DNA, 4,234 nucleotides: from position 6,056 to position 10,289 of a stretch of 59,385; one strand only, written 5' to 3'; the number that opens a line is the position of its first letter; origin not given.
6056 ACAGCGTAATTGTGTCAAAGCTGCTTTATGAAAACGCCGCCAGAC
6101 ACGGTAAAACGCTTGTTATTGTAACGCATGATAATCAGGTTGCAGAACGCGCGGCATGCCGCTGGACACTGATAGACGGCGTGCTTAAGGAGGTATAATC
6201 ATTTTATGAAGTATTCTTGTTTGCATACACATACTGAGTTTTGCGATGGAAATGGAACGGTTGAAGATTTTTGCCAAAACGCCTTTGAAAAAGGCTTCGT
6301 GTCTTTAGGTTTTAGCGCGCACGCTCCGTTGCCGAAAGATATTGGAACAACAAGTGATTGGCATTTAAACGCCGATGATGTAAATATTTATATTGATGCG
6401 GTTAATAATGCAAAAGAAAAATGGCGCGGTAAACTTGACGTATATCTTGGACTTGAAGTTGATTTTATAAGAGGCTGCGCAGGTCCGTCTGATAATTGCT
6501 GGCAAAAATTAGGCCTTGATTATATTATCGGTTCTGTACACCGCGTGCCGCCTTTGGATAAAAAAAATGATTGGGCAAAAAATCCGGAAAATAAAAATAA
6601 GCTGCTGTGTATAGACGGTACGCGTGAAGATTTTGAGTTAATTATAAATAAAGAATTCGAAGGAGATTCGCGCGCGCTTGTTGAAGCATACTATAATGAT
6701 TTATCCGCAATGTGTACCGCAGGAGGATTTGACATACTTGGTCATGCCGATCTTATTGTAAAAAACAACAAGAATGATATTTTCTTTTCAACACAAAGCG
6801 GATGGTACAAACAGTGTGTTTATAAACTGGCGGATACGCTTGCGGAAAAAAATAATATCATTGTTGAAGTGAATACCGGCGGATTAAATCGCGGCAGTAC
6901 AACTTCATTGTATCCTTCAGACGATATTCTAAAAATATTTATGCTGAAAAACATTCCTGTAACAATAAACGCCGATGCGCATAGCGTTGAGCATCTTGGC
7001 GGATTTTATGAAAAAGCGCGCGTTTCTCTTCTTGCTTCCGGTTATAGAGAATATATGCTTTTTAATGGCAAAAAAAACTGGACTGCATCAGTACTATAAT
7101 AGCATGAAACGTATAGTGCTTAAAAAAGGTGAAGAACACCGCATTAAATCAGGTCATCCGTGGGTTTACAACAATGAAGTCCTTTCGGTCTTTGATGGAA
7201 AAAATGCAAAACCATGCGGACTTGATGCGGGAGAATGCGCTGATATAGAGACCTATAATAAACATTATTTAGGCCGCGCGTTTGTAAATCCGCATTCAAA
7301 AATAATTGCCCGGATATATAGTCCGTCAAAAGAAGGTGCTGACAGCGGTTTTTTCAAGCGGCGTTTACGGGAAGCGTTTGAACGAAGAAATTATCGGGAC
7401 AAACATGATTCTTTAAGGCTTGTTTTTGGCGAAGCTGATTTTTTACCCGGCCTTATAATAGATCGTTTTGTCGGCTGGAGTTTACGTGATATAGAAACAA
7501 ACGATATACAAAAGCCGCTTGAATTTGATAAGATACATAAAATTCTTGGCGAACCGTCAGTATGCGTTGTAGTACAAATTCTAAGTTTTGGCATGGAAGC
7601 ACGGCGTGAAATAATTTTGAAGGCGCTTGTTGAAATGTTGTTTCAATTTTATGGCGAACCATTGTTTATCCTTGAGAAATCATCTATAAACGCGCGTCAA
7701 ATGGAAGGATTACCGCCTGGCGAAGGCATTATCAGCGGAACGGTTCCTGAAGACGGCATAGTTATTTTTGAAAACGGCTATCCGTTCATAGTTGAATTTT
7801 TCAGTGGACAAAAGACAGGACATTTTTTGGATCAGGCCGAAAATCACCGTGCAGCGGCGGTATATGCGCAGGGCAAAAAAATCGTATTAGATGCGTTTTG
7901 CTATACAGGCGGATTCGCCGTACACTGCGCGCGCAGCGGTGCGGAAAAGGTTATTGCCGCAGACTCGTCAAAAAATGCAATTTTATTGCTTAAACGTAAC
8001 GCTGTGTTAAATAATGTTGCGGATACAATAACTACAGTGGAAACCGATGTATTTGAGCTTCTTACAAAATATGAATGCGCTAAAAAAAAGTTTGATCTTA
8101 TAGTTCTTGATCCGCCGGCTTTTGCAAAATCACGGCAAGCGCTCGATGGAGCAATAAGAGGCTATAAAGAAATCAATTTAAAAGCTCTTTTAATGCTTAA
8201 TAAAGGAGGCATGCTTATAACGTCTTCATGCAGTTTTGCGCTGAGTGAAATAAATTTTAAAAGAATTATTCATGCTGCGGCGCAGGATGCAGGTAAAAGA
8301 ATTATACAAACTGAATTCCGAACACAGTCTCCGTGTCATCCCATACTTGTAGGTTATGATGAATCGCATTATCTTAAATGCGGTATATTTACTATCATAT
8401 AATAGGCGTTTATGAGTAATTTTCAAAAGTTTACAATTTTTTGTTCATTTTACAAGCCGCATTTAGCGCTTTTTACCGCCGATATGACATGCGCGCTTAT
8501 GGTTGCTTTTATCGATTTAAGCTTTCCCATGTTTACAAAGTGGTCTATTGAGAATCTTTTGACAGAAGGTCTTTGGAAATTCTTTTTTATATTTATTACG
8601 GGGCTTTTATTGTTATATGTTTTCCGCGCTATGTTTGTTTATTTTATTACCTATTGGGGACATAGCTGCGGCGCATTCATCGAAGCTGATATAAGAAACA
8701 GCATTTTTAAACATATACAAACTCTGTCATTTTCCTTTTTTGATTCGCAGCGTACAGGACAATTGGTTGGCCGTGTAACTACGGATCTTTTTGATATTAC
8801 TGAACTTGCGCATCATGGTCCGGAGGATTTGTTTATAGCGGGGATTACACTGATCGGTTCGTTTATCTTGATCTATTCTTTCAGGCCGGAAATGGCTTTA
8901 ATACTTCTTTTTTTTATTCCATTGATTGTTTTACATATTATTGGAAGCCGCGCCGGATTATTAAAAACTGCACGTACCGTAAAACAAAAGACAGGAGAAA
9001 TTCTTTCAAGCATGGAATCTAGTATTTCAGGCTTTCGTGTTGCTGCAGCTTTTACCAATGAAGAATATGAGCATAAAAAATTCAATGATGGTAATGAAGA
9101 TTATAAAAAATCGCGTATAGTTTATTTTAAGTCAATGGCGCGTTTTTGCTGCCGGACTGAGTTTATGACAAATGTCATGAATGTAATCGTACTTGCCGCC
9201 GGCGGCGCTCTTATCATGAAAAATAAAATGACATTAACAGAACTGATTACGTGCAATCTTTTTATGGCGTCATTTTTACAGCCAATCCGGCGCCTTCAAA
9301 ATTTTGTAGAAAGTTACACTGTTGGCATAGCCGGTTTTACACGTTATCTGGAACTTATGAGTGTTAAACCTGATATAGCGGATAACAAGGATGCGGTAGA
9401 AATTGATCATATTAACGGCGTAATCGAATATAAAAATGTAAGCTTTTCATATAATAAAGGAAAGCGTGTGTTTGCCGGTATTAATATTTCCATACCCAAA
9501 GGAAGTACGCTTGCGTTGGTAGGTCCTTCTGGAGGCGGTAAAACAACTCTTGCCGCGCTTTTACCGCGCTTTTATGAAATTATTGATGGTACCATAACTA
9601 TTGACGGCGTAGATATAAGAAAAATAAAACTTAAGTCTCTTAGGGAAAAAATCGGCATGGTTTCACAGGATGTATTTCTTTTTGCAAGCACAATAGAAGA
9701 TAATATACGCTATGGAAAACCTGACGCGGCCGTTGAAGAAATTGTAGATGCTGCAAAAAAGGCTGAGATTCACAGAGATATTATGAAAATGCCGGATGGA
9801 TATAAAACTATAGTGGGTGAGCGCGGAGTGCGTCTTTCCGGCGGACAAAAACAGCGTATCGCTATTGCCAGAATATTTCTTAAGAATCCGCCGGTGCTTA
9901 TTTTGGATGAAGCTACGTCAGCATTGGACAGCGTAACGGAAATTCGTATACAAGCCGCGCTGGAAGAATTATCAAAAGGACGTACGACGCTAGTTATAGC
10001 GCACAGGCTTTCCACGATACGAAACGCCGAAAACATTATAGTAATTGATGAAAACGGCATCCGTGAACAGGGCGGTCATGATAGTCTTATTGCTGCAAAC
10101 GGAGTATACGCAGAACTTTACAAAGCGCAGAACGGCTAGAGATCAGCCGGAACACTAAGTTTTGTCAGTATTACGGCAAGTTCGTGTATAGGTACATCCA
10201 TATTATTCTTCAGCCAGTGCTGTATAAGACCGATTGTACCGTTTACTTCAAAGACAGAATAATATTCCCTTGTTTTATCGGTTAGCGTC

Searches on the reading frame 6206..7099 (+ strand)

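Call 66: search_protein_families(library=pfam, proteins=[window:6206-7099:+], max_evalue=0.001)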
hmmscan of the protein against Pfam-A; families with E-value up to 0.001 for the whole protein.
window:6206-7099:+ (297 aa): 1 family
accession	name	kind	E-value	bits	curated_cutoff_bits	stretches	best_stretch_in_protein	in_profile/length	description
PF02811.25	PHP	-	9.1e-19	68.8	26.4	1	6-224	2-163/164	PHP domain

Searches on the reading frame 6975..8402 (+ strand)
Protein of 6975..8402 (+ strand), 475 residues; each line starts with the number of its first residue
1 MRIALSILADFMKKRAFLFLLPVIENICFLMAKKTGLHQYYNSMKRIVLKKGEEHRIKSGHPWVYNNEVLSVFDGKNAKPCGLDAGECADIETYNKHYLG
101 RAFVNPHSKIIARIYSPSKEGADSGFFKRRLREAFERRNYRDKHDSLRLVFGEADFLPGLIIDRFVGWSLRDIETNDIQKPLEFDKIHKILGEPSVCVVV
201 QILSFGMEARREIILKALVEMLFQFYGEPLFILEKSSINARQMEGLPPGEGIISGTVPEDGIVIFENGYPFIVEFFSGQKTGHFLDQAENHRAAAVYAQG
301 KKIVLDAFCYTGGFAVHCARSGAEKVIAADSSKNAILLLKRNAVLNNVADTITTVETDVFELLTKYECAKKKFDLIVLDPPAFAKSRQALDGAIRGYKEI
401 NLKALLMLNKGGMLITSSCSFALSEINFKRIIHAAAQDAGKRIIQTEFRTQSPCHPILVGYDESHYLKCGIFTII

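Call 66: search_protein_families(library=pfam, proteins=[window:6975-8402:+], max_evalue=0.001)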
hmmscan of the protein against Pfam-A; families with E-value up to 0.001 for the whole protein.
window:6975-8402:+ (475 aa): 10 families
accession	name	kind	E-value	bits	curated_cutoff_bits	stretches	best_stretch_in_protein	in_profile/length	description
PF17785.7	PUA_3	-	1.7e-17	63.4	22.6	1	47-116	1-63/64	PUA-like domain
PF10672.15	Methyltrans_SAM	-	5.5e-15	55.8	27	1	258-422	82-242/286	S-adenosylmethionine-dependent methyltransferase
PF09445.16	Methyltransf_15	-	8.9e-12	45.3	22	1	302-382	2-81/165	RNA cap guanine-N2 methyltransferase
PF03602.21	Cons_hypoth95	-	7.7e-10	39.2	24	1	301-389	42-131/182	Conserved hypothetical protein 95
PF02475.24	TRM5-TYW2_MTfase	-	4.1e-09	37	28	1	287-384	24-116/164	TRM5/TYW2 methyltransferase domain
PF02005.22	TRM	-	8.3e-08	32.3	27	1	302-399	51-145/376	N2,N2-dimethylguanosine tRNA methyltransferase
PF05175.20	MTS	-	1e-06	29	23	1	300-416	31-138/170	Methyltransferase small domain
PF01728.25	FtsJ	-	1.1e-05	25.9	24.1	1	300-415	21-136/181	FtsJ-like methyltransferase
PF13649.12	Methyltransf_25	-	1.5e-05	26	27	1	304-378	1-70/97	Methyltransferase domain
PF06325.19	PrmA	-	1.8e-05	24.8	22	1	297-377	158-231/296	Ribosomal protein L11 methyltransferase (PrmA)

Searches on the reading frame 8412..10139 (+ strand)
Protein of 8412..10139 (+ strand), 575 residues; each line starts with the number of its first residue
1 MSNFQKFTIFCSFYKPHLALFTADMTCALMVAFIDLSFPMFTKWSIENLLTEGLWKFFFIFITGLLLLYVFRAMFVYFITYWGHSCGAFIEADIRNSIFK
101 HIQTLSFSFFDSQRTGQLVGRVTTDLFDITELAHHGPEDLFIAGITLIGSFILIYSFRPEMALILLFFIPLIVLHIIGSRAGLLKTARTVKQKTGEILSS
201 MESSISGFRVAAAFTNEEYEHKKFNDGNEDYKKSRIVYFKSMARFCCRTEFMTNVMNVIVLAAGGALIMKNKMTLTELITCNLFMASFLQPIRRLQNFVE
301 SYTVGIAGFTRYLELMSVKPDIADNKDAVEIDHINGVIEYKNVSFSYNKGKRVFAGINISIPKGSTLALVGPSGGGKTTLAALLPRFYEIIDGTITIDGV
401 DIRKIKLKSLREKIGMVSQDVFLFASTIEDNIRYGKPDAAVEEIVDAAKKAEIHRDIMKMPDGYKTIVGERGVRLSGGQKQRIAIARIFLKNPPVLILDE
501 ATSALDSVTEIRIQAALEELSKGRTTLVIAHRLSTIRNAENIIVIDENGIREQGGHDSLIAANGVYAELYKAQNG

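Call 66: search_protein_families(library=pfam, proteins=[window:8412-10139:+], max_evalue=0.001)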
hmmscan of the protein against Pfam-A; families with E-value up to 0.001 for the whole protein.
window:8412-10139:+ (575 aa): 3 families
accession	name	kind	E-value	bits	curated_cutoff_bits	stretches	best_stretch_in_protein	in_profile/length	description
PF00664.28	ABC_membrane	-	7.1e-44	151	28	1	25-291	5-273/274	ABC transporter transmembrane region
PF00005.33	ABC_tran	-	1.3e-32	113.7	25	1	356-503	3-137/137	ABC transporter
PF02463.25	SMC_N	-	5.7e-09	36.2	40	1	395-546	111-212/220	RecF/RecN/SMC N terminal domain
